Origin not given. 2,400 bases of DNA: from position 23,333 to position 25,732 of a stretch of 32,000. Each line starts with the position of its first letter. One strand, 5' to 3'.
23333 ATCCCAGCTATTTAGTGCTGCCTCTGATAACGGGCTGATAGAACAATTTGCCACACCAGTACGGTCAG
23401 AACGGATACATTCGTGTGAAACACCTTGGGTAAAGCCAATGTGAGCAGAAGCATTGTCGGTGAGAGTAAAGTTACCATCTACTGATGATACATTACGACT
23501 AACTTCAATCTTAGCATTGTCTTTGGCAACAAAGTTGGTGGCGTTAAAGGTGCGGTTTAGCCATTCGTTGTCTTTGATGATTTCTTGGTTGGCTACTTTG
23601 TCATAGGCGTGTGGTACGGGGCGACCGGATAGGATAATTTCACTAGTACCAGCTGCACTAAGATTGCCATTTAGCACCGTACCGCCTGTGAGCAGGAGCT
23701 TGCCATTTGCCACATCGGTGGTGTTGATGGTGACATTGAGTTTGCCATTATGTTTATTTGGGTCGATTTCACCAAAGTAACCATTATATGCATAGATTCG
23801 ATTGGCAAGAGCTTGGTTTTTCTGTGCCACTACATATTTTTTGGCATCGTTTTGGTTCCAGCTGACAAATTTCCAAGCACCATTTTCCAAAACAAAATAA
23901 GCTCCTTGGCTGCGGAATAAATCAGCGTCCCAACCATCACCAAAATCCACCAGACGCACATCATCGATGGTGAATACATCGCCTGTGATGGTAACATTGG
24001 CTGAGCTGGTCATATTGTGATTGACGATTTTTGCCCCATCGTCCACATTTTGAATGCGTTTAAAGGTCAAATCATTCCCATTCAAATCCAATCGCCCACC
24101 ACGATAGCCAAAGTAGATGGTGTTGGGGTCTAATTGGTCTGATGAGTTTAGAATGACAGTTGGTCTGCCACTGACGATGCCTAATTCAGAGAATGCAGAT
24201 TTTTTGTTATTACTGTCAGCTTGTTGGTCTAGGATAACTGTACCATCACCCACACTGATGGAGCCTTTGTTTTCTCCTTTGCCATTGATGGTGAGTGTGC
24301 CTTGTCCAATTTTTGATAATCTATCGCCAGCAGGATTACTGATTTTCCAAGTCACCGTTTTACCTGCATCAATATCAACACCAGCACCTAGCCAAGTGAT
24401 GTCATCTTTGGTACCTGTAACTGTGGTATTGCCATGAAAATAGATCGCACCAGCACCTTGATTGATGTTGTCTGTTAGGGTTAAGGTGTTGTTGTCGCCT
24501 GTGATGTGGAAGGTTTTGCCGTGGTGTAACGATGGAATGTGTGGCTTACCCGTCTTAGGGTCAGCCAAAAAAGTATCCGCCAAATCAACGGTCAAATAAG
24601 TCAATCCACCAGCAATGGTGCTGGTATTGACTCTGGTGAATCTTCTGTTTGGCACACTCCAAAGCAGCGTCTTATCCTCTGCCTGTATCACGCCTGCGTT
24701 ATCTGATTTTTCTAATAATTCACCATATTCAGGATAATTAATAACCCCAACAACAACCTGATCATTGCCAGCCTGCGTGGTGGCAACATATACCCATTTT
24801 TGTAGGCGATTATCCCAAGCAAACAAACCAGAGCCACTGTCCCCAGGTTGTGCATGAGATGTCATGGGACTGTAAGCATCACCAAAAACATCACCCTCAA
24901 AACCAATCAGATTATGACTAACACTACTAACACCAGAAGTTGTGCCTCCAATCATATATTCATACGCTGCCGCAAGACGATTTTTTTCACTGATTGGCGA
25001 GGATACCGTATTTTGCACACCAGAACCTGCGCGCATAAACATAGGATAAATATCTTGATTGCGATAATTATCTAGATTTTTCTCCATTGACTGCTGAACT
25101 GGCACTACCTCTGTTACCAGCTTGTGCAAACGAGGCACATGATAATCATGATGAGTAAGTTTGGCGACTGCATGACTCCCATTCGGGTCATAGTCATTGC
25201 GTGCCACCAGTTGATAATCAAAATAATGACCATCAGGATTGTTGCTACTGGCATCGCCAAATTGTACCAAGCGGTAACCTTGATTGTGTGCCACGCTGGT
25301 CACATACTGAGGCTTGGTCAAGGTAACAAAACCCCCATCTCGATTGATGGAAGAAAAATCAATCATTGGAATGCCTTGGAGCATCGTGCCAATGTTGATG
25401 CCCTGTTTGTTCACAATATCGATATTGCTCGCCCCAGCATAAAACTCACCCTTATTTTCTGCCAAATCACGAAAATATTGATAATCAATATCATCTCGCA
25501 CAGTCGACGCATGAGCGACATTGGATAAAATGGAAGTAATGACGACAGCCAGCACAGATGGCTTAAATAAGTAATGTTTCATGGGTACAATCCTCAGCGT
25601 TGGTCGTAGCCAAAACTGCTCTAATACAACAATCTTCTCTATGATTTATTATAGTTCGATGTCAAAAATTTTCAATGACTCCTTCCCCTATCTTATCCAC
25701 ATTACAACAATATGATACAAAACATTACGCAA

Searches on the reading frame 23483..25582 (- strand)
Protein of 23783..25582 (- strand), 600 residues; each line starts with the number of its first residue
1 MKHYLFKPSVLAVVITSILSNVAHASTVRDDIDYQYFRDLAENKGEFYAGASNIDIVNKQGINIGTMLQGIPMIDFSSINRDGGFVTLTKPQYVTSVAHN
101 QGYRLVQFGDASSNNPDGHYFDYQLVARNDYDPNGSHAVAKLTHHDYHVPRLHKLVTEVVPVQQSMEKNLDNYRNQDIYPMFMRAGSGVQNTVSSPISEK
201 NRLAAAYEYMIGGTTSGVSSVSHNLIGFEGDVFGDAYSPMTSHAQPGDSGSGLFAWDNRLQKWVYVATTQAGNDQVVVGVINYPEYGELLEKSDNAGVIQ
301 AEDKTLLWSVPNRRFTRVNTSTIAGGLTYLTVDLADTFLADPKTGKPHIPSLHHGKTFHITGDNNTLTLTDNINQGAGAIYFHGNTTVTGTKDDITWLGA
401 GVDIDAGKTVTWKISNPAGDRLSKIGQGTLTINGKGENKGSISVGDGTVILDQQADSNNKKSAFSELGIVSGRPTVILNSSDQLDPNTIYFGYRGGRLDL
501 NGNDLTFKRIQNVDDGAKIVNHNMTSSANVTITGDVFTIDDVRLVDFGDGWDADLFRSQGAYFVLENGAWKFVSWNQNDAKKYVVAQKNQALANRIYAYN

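Call 20: find_homologous_proteins(query=window:23783-25582:-, max_evalue=1e-10)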
Query window:23783-25582:- (600 aa): 192 proteins with E <= 1e-10 among 8000 candidates; the best 120 are listed.
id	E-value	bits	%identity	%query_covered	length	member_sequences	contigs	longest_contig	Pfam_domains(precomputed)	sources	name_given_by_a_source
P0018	8.5e-223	759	58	100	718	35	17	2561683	PF02395.23,PF24078.2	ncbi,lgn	ncbi:Immunoglobulin A1 protease autotransporter [Mannheimia haemolytica]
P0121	4.4e-171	588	63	70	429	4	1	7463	PF02395.23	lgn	-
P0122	3.0e-170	586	63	70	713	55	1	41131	PF03212.21,PF02395.23,PF24078.2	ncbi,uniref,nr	ncbi:S6 family peptidase [Mannheimia haemolytica]|uniref:S6 family peptidase n=2 Tax=Mannheimia haem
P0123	6.0e-144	499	63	62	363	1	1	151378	PF02395.23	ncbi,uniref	ncbi:S6 family peptidase, partial [Moraxella sp.]|uniref:S6 family peptidase n=1 Tax=Moraxella sp. T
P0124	1.0e-127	445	47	89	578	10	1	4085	PF02395.23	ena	-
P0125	1.5e-126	441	45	85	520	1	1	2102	PF02395.23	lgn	-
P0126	2.6e-126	441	41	98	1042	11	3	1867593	PF03212.21,PF24077.2,PF02395.23,PF24078.2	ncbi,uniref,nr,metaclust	ncbi:S6 family peptidase [Avibacterium paragallinarum]|uniref:Immunoglobulin A1 protease autotranspo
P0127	8.5e-124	432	43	89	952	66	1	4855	PF03212.21,PF02395.23,PF24078.2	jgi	jgi:IgA-specific serine endopeptidase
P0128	7.3e-123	429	41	98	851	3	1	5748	PF02395.23,PF24078.2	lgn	-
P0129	7.8e-120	419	40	98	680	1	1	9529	PF02395.23,PF24078.2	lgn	-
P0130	9.3e-117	409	43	86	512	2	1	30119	PF02395.23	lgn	-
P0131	1.2e-116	409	41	97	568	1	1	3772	PF02395.23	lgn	-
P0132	4.4e-116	407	40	100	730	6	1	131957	PF24077.2,PF02395.23,PF24078.2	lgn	-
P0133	6.1e-116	406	41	97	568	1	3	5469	PF02395.23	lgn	-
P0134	1.3e-115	405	41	97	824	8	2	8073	PF02395.23,PF24078.2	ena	-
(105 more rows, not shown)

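Call 27: find_encoding_contigs(protein=P0123, flank=10000, max_places=4)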
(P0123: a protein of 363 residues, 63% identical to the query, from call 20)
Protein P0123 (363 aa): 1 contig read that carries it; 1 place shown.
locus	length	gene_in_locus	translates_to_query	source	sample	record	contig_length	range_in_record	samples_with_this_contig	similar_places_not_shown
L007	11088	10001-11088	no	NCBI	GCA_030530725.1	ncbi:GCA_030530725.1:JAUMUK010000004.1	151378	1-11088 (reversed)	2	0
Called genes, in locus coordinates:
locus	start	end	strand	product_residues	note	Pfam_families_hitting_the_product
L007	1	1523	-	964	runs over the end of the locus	PF02739:5_3_exonuc_N, PF01367:5_3_exonuc, PF01612:DNA_pol_A_exo1, PF22619:DNA_polI_exo1 (weak), PF00476:DNA_pol_A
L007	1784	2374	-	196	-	-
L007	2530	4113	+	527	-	PF00009:GTP_EFTU, PF22042:EF-G_D2, PF03144:GTP_EFTU_D2, PF16658:RF3_C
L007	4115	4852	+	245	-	-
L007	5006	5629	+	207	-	-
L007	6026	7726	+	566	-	PF01266:DAO (weak), PF06039:Mqo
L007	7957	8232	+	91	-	-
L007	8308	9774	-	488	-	PF24575:TPR_Slam, PF14559:TPR_19 (weak), PF04575:SlipAM, PF11059:DUF2860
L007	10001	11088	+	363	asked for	PF02395:Peptidase_S6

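Call 52: predict_structure(alignment_id=A1)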
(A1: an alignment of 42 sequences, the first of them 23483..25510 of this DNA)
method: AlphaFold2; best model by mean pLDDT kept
length: 676 residues; sequences in the alignment: 42
mean_pLDDT: 92.3   pTM: 0.91
mean pLDDT of the five models: 92.3, 92.2, 91.5, 90.5, 87.9
residues with pLDDT >= 90: 524; 70-90: 134; 50-70: 18; < 50: 0
segments of 3 or more residues with pLDDT < 50: none
pLDDT, mean of each block of 10 residues (from residue 1): 87 93 94 93 94 90 96 90 82 87 92 88 95 96 94 95 92 86 89 91 90 83 93 97 92 93 96 97 85 84 94 80 83 97 96 98 96 97 98 96 98 96 98 94 96 97 95 98 93 96 96 90 86 95 91 96 87 93 95 87 89 97 94 86 86 96 94 91
secondary structure, 60 per line:
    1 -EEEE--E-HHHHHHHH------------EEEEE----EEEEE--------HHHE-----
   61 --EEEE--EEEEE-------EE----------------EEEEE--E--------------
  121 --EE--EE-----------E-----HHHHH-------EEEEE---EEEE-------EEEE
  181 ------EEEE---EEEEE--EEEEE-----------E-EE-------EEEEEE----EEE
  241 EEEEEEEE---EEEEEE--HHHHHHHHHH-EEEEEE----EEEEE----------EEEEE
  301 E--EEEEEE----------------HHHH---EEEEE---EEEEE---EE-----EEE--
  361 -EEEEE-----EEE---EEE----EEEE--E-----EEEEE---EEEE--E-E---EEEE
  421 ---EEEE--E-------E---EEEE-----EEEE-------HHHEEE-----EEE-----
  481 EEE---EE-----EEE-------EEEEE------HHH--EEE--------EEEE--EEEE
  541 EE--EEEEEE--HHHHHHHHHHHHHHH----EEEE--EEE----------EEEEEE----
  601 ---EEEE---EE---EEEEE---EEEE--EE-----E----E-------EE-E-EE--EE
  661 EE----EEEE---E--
elements in order: E2-5 H10-17 E30-34 E39-43 E63-66 E69-73 E99-103 H146-150 E158-162 E166-169 E177-180 E187-190 E194-198 E201-205 E228-233 E238-248 E252-257 H260-269 E271-276 E281-285 E296-301 E304-309 H326-329 E333-337 E341-345 E356-358 E362-366 E372-374 E378-380 E385-388 E397-401 E405-408 E417-420 E424-427 E442-445 E451-454 E465-467 E473-475 E481-483 E494-496 E504-508 E520-522 E531-534 E537-542 E545-550 H553-567 E572-575 E578-580 E591-596 E604-607 E616-620 E624-627 E659-662 E667-670

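Call 59: fold_search(model_id=the predicted structure, library=pdb)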
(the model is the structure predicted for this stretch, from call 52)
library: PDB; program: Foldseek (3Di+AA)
matches with E <= 10: 785; with E <= 0.001: 304
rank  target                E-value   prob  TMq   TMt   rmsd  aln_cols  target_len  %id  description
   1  3h09_B                9.9e-59  1.00  0.85  0.60   5.8       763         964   38  The structure of Haemophilus influenzae IgA1 protease (released 2009-04-21)
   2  3h09_A                6.3e-57  1.00  0.84  0.60   5.9       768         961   37  The structure of Haemophilus influenzae IgA1 protease (released 2009-04-21)
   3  3syj                  2.3e-53  1.00  0.85  0.63   3.8       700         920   39  Crystal structure of the Haemophilus influenzae Hap adhesin (released 2011-08-24)
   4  1wxr                  1.2e-48  1.00  0.86  0.57   2.9       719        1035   33  Crystal structure of Heme Binding protein, an autotransporter hemoglobine protease from pathogenic Escherichia coli (released 2005-03-01)
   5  5j44_A                2.0e-46  1.00  0.85  0.58   3.4       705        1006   33  Crystal structure of the Secreted Extracellular protein A (SepA) from Shigella flexneri (released 2017-04-12)
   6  3ak5_C                8.3e-44  1.00  0.80  0.57   3.0       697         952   32  Hemoglobin protease (Hbp) passenger missing domain-2 (released 2010-10-06)
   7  3ak5_D                1.1e-41  1.00  0.78  0.56   3.5       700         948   31  Hemoglobin protease (Hbp) passenger missing domain-2 (released 2010-10-06)
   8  3ak5_A                1.5e-41  1.00  0.79  0.56   3.0       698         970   31  Hemoglobin protease (Hbp) passenger missing domain-2 (released 2010-10-06)
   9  3sze                  1.5e-26  1.00  0.71  0.51   3.8       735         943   22  Crystal structure of the passenger domain of the E. coli autotransporter EspP (released 2011-10-12)
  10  9mne_A                1.1e-25  1.00  0.69  0.51   4.2       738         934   20  Crystal structure of enteropathogenic Escherichia coli EspC (released 2025-10-29)
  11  9mne_B                2.0e-24  1.00  0.67  0.49   5.0       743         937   20  Crystal structure of enteropathogenic Escherichia coli EspC (released 2025-10-29)
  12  4om9                  2.3e-24  1.00  0.68  0.50   3.9       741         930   20  X-Ray Crystal Structure of the passenger domain of Plasmid encoded toxin, an Autrotansporter Enterotoxin from enteroaggr (released 2014-03-12)
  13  8w20_C                8.0e-07  1.00  0.22  0.36  11.2       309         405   14  Umb1 umbrella toxin particle (released 2024-04-17)
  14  8w20_E                6.1e-06  1.00  0.21  0.59   6.1       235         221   14  Umb1 umbrella toxin particle (released 2024-04-17)
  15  8w20_G                7.7e-06  1.00  0.21  0.59   6.1       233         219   14  Umb1 umbrella toxin particle (released 2024-04-17)
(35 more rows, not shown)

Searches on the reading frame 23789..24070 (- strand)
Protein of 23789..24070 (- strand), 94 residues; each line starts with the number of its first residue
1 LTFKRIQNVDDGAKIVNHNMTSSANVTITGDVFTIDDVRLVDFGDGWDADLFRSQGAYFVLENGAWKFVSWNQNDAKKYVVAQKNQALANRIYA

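Call 79: search_protein_representatives(protein=window:23789-24070:-)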
Query: 94 residues. Proteins with E-value up to 0.001 (for the whole library): 14; up to 1e-10: 1; up to 1e-30: 1. The best 14 are listed.
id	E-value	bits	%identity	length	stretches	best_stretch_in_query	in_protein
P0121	1.4e-36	140.3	67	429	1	1-94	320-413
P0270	7.5e-07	45.1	33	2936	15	22-77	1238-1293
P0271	1.0e-06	44.8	48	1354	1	1-87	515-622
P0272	1.2e-06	44.5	64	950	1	1-40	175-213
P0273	2.1e-06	43.7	43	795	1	2-88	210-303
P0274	5.7e-06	42.3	35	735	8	11-53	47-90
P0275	6.1e-06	42.2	38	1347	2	2-40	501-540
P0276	4.0e-05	39.6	34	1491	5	18-68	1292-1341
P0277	1.0e-04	38.3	54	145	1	1-35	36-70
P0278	5.0e-04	36.1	42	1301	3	2-51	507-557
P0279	5.6e-04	36.0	52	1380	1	2-52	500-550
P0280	6.0e-04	35.9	41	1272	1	2-90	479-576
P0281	6.8e-04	35.7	53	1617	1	1-45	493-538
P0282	8.0e-04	35.5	29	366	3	2-87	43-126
